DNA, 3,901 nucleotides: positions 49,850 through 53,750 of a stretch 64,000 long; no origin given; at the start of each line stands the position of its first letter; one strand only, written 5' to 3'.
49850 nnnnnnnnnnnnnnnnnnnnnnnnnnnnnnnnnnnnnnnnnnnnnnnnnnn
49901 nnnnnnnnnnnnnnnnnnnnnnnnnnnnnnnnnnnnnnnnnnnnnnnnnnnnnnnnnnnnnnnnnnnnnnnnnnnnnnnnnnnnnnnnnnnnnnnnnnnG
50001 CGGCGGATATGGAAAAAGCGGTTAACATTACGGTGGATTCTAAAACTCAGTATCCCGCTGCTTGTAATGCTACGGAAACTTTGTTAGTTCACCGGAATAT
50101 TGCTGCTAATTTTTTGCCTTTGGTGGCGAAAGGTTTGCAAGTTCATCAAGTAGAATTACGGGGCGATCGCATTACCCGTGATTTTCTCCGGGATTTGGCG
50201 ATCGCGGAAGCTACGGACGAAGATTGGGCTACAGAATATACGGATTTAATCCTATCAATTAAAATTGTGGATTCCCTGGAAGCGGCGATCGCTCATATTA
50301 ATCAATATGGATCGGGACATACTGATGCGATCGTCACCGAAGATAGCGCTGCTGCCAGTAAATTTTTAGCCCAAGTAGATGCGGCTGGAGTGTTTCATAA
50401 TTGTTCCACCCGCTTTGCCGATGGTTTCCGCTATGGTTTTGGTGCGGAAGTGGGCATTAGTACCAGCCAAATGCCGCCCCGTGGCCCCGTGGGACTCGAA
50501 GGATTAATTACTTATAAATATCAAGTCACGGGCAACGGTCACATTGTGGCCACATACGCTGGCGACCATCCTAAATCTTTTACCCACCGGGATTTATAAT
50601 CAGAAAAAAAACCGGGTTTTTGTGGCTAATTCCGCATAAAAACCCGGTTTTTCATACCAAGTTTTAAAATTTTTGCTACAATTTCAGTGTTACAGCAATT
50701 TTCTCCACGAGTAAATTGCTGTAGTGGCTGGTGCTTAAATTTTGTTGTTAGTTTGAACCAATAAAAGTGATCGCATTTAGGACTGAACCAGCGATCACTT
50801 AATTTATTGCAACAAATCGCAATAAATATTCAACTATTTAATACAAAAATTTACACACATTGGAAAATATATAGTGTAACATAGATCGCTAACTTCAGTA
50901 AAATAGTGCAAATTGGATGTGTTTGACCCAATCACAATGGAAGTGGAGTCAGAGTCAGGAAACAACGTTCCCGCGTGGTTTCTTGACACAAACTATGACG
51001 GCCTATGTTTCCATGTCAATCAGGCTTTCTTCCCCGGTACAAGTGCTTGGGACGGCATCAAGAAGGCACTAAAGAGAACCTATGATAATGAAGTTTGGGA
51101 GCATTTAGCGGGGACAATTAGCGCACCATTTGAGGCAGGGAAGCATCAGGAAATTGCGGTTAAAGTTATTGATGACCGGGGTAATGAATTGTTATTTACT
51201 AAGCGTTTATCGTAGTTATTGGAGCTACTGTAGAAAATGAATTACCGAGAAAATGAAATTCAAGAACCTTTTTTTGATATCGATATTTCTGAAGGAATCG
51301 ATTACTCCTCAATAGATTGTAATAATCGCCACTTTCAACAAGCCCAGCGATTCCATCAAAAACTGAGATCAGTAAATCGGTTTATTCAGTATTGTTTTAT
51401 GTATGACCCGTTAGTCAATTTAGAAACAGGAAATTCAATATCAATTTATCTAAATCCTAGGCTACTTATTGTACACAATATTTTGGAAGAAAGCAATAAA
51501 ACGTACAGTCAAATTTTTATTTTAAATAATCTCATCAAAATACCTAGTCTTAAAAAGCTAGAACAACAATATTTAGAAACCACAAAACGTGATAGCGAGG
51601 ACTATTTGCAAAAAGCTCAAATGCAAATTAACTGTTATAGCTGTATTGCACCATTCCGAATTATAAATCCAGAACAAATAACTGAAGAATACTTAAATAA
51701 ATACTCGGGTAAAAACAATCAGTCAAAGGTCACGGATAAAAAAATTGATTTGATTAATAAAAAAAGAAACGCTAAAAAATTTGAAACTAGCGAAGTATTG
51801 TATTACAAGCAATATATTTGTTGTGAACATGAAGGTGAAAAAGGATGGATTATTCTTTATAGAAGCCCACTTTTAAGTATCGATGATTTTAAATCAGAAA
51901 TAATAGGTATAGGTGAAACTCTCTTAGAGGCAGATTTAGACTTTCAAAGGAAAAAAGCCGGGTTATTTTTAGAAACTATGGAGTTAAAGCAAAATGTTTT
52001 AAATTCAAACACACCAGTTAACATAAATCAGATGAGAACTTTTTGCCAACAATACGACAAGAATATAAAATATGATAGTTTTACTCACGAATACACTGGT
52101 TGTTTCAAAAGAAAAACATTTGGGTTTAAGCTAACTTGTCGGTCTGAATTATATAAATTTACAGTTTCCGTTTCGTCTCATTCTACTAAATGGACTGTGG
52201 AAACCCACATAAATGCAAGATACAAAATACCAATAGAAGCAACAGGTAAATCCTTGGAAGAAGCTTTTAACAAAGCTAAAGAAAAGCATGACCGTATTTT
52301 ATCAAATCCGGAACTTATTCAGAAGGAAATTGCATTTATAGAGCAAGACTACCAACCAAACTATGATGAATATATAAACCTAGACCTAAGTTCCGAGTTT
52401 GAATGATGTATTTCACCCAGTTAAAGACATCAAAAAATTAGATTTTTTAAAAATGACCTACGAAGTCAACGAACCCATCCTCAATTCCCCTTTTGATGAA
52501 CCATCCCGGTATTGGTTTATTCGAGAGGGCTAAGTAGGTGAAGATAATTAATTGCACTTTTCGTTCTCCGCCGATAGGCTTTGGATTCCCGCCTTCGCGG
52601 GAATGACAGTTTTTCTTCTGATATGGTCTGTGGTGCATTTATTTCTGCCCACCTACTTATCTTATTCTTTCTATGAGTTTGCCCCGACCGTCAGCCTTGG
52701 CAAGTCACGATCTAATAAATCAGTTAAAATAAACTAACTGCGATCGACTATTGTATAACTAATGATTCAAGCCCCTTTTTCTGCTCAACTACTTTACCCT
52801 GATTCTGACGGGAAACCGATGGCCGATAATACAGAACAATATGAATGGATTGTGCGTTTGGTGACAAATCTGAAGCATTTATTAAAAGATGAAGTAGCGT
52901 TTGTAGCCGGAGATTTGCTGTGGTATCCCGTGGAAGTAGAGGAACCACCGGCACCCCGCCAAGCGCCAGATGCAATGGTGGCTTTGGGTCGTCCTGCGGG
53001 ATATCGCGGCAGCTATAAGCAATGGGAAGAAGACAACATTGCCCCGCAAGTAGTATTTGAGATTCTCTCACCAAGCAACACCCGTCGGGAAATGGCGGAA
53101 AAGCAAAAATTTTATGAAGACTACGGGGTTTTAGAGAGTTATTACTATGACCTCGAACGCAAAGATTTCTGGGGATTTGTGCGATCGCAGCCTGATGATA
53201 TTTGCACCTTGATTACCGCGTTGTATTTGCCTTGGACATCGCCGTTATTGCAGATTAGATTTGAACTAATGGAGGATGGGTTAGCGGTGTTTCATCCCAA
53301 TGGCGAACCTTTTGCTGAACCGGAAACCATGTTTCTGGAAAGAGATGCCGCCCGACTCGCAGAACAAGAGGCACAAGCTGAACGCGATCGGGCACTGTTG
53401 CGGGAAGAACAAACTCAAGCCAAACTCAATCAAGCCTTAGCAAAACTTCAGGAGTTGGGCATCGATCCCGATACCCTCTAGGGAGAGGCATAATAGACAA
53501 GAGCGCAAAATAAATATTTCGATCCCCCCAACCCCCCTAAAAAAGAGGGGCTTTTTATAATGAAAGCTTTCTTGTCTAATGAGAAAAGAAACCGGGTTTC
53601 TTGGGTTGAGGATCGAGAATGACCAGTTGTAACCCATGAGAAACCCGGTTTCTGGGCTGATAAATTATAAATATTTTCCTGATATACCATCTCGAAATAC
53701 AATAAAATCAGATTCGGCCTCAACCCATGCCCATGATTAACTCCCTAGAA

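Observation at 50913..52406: Degraded restriction-modification-like islet: C-terminal DNA methyltransferase remnant followed by an intact AT-rich 389-aa orphan ORF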

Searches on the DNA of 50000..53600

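Call 77: search_rna_families(source=window, start=50000, end=53600, threshold=evalue, max_evalue=0.1)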
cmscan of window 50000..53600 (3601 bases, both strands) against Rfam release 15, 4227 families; matches with E-value up to 0.1: 0.
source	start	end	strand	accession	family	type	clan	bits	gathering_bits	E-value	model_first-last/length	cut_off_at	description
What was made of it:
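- Tried and rejected: Nothing was found (call 77).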

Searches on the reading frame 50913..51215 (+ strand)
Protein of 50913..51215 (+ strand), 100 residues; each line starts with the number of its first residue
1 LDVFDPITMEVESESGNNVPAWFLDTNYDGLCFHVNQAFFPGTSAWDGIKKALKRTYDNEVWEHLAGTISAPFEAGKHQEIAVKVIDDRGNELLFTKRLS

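Call 3: search_protein_families(library=pfam, proteins=[window:50913-51215:+], max_evalue=1)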
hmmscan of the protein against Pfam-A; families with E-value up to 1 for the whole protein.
window:50913-51215:+ (100 aa): 1 family
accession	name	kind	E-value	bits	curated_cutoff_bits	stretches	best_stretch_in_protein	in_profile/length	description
PF16448.10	LapD_MoxY_N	-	0.058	13.7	25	0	52-88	30-66/124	LapD/MoxY periplasmic domain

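Call 4: search_protein_families(library=padloc, proteins=[window:50913-51215:+], max_evalue=1)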
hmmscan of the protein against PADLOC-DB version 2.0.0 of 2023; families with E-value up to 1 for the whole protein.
window:50913-51215:+ (100 aa): 2 families
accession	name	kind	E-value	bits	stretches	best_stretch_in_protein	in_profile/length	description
PDLC03632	MTase_III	-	9.9e-15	51.6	1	1-94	884-978/983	Type III methyltransferase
PDLC04081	SIR2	-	0.0043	14.3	1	17-87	134-201/345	-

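Call 7: search_protein_families(library=ncbifam, proteins=[window:50913-51215:+], max_evalue=1)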
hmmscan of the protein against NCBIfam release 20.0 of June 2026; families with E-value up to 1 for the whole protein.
window:50913-51215:+ (100 aa): 0 families

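Call 8: search_protein_families(library=phrogs, proteins=[window:50913-51215:+], max_evalue=1)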
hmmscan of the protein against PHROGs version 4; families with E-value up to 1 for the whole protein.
window:50913-51215:+ (100 aa): 1 family
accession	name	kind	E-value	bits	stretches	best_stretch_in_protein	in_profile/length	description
phrog_67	-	other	7.6e-13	49.4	1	1-94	643-737/743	DNA methyltransferase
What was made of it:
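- Checked: It hits PADLOC MTase_III PDLC03632 at positions 884-978 of 983 (E 9.9e-15, call 4) and phrog_67 at positions 643-737 of 743 (E 7.6e-13, call 8).
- Tried and rejected: Domain searches on X. Pfam, NCBIfam, PADLOC and PHROGs gave nothing (calls 3, 4, 7, 8).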

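Call 28: find_homologous_proteins(query=window:50913-51212:+, max_evalue=0.001)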
Query window:50913-51212:+ (100 aa): 574 proteins with E <= 0.001 among 577 candidates; the best 120 are listed.
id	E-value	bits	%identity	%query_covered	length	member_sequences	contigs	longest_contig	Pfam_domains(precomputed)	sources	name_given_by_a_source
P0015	1.6e-60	220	96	100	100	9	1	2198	-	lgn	-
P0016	5.6e-51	189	85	99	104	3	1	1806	-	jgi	jgi:adenine-specific DNA-methyltransferase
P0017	8.1e-47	176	79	99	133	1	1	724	-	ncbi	ncbi:MAG: site-specific DNA-methyltransferase, partial [Microcystis sp.]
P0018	1.9e-45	171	76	99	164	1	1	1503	-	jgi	jgi:hypothetical protein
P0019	3.1e-45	171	77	99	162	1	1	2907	-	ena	-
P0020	3.1e-45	171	77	99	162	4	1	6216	-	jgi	jgi:adenine-specific DNA-methyltransferase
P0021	7.3e-45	169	72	100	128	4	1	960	-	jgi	jgi:adenine-specific DNA-methyltransferase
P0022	2.1e-44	168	74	99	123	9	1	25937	-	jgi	jgi:adenine-specific DNA-methyltransferase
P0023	2.3e-44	168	72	100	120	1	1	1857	-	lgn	-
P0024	4.2e-44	167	74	99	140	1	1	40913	-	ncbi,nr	ncbi:MAG: hypothetical protein UZ03_NOB001002850 [Nitrospira sp. OLB3]|nr:MAG: hypothetical protein 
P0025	4.4e-44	167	74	100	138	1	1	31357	-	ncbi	-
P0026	4.6e-44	167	73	100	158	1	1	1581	-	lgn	-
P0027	4.7e-44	167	73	99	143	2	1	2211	-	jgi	jgi:adenine-specific DNA-methyltransferase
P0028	6.4e-44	166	73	99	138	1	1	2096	-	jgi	jgi:hypothetical protein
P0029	6.6e-44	166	76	99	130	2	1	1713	-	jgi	jgi:adenine-specific DNA-methyltransferase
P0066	2.2e-42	161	70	100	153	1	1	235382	-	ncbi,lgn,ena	-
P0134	7.6e-41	156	72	95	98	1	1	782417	-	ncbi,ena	-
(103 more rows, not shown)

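Call 30: find_encoding_contigs(protein=P0134, flank=8000, max_places=2)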
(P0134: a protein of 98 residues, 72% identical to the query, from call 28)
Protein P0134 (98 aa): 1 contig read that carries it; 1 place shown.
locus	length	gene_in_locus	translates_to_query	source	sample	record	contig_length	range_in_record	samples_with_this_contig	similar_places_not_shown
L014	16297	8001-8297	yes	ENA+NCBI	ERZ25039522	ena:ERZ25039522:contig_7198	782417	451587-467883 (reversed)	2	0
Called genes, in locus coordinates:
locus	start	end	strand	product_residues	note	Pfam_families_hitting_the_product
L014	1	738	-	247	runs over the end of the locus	-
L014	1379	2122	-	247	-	-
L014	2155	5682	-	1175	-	PF02368:Big_2, PF00404:Dockerin_1 (weak)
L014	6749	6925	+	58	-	-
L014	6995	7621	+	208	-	-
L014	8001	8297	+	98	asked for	-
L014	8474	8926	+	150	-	PF01797:Y1_Tnp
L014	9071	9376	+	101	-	PF01909:NTP_transf_2, PF18765:Polbeta (weak)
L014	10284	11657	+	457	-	PF07394:DUF1501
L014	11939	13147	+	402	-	PF02368:Big_2 (faint), PF26918:Ig_Eae (faint), PF07583:PSCyt2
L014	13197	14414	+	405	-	PF07583:PSCyt2, PF07587:PSD1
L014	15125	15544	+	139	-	PF07635:PSCyt1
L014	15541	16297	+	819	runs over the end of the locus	PF23381:Beta-prop_IFT122_1st, PF24807:WD40_CDC20-Fz, PF25171:Beta-prop_WDR36-Utp21_1st, PF25173:Beta-prop_WDR3_1st, PF25175:Beta-prop_WDR5, PF24814:WD40_Prp19, PF23409:Beta-prop_EML, PF23414:Beta-prop_EML_2, +44 more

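Call 31: find_encoding_contigs(protein=P0066, flank=8000, max_places=2)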
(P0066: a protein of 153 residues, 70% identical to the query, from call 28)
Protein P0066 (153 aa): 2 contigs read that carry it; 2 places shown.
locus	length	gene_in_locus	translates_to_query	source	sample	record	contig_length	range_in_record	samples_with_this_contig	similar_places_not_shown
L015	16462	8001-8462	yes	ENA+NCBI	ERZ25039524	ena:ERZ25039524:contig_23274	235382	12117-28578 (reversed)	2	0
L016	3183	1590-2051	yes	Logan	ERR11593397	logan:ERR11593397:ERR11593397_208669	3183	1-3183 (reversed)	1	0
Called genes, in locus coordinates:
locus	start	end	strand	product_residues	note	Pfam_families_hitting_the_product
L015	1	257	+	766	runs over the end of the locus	PF12768:Rax2 (faint), PF17164:DUF5122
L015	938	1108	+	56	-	-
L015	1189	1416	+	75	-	PF05532:CsbD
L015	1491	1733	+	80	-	PF11154:DUF2934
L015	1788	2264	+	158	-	PF00011:HSP20, PF17886:ArsA_HSP20 (weak)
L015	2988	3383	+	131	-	-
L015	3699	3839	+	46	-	-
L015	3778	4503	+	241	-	PF04402:SIMPL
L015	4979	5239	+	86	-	PF07927:HicA_toxin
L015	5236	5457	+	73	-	PF15919:HicB_lk_antitox (weak)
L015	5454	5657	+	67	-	-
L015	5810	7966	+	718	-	PF01555:N6_N4_Mtase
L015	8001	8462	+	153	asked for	-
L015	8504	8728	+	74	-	PF10047:DUF2281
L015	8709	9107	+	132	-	PF01850:PIN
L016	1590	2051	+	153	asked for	-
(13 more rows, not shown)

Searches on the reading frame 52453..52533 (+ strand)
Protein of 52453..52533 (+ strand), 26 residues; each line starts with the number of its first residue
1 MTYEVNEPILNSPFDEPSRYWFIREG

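Call 7: search_protein_families(library=ncbifam, proteins=[window:52453-52533:+], max_evalue=1)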
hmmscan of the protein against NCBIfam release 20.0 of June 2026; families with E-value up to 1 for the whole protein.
window:52453-52533:+ (26 aa): 2 families
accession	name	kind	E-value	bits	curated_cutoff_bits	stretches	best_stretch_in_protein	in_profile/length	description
NF046055.1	restr_BPTD_3080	equivalog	0.0002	19.4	800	1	5-25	1-21/970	BPTD_3080 family restriction endonuclease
NF041266.1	YsgD_CorL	equivalog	0.016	14.4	30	1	15-23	2-10/18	YsgD/CorL family protein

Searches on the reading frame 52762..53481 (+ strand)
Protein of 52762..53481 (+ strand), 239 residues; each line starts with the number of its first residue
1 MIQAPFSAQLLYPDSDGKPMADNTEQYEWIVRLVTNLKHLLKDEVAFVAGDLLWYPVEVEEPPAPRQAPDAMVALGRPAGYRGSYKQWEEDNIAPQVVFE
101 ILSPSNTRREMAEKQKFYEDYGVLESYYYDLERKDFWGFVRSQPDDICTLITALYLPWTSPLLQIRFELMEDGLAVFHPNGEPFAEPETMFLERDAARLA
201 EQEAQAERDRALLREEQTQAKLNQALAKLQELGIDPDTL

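Call 3: search_protein_families(library=pfam, proteins=[window:52762-53481:+], max_evalue=1)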
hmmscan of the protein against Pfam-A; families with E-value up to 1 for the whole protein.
window:52762-53481:+ (239 aa): 2 families
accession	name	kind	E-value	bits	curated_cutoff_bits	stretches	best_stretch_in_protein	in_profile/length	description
PF05685.18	Uma2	-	1.3e-12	48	27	1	29-142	38-142/172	Putative restriction endonuclease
PF18026.6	Exog_C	-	0.0098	16.2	29.5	1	217-237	19-39/49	Endo/exonuclease (EXOG) C-terminal domain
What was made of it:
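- Checked: The Uma2 gene at 52762-53481 matches PF05685 (E 1.3e-12, call 3).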
